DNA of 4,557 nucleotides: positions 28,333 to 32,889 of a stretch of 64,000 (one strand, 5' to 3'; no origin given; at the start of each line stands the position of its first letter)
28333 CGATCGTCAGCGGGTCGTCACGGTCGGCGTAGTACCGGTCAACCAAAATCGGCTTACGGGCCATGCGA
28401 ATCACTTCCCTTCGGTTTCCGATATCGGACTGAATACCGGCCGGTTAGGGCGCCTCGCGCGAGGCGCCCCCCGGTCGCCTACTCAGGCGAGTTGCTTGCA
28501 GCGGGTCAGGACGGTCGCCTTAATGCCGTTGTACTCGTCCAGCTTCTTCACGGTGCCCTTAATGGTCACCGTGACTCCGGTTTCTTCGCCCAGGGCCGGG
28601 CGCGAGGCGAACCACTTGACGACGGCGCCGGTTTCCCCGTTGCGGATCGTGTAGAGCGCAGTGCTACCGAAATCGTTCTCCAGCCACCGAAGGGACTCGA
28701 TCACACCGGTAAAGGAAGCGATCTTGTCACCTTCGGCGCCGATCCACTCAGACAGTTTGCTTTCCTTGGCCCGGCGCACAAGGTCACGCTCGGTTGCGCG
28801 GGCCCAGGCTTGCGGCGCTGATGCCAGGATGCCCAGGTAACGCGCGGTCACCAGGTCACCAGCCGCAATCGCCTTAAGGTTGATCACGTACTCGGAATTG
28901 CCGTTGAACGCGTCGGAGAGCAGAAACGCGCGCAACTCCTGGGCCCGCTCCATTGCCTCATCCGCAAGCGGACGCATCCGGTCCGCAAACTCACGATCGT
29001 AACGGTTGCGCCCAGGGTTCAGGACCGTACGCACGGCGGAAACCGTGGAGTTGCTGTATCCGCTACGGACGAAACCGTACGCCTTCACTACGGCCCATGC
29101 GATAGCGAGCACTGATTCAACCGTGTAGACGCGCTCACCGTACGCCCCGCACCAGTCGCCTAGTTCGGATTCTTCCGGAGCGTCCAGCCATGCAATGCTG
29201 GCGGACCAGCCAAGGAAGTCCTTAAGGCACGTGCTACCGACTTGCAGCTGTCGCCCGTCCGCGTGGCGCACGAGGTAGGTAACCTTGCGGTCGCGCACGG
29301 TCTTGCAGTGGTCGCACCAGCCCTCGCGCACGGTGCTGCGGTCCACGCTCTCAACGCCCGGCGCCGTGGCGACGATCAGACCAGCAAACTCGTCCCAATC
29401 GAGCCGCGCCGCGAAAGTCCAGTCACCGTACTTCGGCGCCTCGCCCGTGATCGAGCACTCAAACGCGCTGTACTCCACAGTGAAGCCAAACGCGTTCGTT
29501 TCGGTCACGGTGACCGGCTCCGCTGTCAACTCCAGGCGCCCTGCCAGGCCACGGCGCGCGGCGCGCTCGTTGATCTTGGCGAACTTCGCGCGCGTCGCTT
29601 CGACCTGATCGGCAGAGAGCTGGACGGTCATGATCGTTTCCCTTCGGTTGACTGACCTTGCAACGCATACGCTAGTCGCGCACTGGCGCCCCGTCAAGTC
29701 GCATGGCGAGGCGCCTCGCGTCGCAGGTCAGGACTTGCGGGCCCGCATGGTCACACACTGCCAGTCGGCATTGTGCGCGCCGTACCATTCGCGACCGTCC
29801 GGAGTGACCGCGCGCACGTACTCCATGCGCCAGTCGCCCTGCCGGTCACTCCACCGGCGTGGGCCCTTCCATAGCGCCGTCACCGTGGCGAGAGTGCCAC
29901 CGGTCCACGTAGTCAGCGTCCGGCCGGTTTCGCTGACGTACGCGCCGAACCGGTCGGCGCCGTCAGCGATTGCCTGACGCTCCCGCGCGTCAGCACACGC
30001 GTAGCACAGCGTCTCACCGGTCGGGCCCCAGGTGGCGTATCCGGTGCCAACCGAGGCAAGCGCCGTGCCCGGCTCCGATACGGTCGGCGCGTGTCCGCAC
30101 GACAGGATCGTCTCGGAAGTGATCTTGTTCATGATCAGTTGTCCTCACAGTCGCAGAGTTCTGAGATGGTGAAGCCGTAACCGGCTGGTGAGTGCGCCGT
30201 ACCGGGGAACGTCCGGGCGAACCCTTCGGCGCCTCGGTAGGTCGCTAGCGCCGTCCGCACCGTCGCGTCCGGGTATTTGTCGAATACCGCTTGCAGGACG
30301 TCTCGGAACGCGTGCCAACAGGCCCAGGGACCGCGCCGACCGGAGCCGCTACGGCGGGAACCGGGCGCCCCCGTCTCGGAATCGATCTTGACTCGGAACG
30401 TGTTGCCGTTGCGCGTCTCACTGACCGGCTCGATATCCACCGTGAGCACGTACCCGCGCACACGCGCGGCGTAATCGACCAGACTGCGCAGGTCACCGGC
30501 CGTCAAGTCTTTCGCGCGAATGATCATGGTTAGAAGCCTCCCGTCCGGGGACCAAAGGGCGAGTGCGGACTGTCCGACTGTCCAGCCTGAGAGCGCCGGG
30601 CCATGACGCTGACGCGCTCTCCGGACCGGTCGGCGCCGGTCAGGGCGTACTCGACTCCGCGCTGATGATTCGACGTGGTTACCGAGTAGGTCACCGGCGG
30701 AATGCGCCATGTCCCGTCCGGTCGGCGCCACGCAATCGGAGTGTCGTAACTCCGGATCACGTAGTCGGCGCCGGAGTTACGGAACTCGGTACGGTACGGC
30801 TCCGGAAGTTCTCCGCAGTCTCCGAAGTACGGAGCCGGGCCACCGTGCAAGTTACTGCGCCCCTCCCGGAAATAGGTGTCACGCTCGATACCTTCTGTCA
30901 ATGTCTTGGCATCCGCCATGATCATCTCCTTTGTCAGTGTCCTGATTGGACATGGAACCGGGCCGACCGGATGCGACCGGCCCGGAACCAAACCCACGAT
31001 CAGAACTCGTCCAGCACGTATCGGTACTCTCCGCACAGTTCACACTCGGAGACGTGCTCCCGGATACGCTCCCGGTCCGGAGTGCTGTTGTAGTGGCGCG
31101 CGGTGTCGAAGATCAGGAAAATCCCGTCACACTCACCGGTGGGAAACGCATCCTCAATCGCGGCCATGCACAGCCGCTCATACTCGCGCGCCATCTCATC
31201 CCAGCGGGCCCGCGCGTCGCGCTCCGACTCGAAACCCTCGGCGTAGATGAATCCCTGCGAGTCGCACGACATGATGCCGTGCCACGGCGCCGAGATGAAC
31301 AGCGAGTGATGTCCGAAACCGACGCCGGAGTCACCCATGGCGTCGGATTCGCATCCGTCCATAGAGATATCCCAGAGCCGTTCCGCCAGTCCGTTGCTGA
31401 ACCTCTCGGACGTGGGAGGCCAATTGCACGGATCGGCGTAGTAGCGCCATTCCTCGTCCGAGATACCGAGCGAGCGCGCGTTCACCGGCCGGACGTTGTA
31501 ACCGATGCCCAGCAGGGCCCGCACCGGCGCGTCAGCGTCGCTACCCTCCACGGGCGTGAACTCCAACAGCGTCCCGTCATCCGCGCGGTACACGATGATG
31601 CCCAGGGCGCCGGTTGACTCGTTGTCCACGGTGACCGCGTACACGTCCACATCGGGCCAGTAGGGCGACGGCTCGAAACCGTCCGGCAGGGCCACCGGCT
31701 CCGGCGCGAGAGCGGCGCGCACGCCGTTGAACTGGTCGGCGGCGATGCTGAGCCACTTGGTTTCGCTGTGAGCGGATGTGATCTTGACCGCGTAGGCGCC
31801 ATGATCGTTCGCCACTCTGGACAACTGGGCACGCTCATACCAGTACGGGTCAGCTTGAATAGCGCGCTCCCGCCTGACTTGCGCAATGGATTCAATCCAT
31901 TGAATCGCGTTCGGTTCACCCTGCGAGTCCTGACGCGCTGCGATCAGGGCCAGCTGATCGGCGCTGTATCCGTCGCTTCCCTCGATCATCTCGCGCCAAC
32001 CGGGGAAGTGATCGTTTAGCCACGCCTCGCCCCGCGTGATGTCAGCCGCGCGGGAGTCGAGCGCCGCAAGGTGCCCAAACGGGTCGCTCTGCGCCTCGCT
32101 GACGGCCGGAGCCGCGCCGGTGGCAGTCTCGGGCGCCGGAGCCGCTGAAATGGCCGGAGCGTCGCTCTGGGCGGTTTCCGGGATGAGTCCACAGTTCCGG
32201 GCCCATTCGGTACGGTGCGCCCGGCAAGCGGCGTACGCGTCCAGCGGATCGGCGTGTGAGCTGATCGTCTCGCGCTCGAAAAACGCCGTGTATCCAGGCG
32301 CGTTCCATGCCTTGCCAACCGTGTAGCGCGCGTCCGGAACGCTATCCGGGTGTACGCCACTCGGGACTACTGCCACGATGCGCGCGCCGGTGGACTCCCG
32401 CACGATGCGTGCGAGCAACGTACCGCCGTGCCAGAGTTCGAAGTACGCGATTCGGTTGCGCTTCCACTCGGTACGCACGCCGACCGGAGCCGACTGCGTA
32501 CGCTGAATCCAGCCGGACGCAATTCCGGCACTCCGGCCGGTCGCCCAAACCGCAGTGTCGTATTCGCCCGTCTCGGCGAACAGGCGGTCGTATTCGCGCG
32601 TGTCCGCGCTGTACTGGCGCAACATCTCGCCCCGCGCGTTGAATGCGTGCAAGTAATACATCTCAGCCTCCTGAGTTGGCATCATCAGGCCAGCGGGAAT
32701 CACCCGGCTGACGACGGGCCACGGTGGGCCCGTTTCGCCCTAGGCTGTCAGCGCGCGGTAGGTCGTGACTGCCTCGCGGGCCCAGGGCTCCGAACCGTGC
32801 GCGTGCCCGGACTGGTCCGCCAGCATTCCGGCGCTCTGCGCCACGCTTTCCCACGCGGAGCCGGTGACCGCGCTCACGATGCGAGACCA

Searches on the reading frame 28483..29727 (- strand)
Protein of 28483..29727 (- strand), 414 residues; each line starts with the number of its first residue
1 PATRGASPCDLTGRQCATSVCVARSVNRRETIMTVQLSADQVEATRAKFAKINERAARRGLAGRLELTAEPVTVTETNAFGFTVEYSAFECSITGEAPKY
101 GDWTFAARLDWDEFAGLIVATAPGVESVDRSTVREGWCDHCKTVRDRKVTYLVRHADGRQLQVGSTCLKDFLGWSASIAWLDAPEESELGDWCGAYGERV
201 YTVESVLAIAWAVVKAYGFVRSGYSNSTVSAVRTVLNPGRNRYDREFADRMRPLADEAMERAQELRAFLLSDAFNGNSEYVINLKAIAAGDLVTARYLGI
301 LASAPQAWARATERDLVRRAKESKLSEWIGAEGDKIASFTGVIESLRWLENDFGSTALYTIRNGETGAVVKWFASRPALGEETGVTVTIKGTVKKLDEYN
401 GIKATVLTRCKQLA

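Call 9: search_protein_families(library=pfam, proteins=[window:28483-29727:-])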
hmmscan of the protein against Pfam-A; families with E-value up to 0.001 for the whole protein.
window:28483-29727:- (414 aa): 0 families

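Call 17: search_protein_families(library=phrogs, proteins=[window:28483-29631:-], max_evalue=0.001)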
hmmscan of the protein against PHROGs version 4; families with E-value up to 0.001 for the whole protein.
window:28483-29631:- (382 aa): 5 families
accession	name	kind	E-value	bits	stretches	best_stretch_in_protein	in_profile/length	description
phrog_2319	-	unknown function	3.1e-65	222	1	1-379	4-395/399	-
phrog_3628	-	unknown function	2.6e-08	34.4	1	282-381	157-256/257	-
phrog_27218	-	unknown function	4.9e-08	34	1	287-377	101-186/192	-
phrog_30451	-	unknown function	6.3e-08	33.4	1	287-379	181-278/287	-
phrog_4095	-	unknown function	0.0001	23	1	274-379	116-224/234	-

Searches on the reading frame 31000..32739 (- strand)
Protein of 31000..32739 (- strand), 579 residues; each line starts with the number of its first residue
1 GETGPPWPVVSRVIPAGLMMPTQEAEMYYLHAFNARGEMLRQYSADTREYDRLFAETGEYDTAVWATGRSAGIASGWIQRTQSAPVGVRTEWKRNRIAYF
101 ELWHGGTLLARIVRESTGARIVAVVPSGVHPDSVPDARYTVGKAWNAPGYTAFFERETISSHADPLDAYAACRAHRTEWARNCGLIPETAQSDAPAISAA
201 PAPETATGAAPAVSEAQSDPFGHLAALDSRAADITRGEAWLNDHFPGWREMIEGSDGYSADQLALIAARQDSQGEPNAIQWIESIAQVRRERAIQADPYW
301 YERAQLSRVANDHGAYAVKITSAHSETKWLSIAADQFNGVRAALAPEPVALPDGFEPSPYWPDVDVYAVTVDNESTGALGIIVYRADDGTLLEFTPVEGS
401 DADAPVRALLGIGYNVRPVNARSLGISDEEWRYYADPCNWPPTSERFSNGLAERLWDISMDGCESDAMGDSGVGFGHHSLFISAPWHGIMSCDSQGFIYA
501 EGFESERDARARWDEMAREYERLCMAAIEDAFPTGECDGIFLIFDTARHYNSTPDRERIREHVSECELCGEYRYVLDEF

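Call 9: search_protein_families(library=pfam, proteins=[window:31000-32739:-])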
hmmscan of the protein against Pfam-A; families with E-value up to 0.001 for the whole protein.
window:31000-32739:- (579 aa): 0 families

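Call 11: search_dna_similar(query=window:31000-32739:-, collection=phages, mode=protein, max_rows=20)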
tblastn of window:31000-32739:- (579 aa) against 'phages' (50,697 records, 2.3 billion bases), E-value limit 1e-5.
No match.

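Call 17: search_protein_families(library=phrogs, proteins=[window:31000-32703:-], max_evalue=0.001)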
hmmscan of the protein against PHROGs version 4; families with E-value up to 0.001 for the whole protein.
window:31000-32703:- (567 aa): 0 families
